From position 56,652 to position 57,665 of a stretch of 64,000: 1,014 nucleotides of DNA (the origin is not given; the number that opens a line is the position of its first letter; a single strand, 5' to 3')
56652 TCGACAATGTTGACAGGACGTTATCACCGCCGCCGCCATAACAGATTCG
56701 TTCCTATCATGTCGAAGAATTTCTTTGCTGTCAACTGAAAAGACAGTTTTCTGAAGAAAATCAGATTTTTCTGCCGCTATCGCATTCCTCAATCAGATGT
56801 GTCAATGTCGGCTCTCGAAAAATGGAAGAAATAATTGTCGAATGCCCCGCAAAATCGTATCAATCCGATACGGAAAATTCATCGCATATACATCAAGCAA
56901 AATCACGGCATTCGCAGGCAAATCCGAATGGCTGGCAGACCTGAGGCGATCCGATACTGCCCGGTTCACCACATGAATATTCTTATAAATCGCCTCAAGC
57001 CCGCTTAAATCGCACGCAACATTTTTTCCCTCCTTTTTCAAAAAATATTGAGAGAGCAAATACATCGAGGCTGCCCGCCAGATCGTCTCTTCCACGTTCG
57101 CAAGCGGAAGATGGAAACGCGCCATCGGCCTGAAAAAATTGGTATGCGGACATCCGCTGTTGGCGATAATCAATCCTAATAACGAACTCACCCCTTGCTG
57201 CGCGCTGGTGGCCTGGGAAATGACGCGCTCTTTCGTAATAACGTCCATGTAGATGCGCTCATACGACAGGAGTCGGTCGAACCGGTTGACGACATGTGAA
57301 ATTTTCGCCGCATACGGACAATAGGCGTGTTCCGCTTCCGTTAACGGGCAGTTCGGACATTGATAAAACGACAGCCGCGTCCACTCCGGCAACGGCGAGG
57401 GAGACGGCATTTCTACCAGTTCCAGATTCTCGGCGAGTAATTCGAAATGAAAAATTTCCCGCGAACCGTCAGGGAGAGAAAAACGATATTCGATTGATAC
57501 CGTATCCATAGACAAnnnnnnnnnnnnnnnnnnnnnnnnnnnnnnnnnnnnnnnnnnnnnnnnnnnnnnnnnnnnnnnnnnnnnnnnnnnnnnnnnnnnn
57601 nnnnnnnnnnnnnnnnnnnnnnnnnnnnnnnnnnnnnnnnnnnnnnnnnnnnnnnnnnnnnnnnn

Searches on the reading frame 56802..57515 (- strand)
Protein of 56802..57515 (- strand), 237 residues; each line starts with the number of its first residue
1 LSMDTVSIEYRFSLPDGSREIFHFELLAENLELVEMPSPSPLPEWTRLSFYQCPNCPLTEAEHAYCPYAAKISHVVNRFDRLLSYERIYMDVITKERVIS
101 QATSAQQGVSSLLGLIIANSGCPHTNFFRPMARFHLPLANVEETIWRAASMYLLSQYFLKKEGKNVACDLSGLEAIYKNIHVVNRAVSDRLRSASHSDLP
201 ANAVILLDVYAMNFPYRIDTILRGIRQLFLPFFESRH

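Call 55: search_protein_families(library=pfam, proteins=[window:56802-57515:-], max_evalue=0.0001)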
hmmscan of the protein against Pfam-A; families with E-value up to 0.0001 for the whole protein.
window:56802-57515:- (237 aa): 1 family
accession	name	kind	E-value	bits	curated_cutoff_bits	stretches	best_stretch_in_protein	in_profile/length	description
PF21842.1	DUF6901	-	3.6e-71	239.6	27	1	8-229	1-221/222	Domain of unknown function (DUF6901)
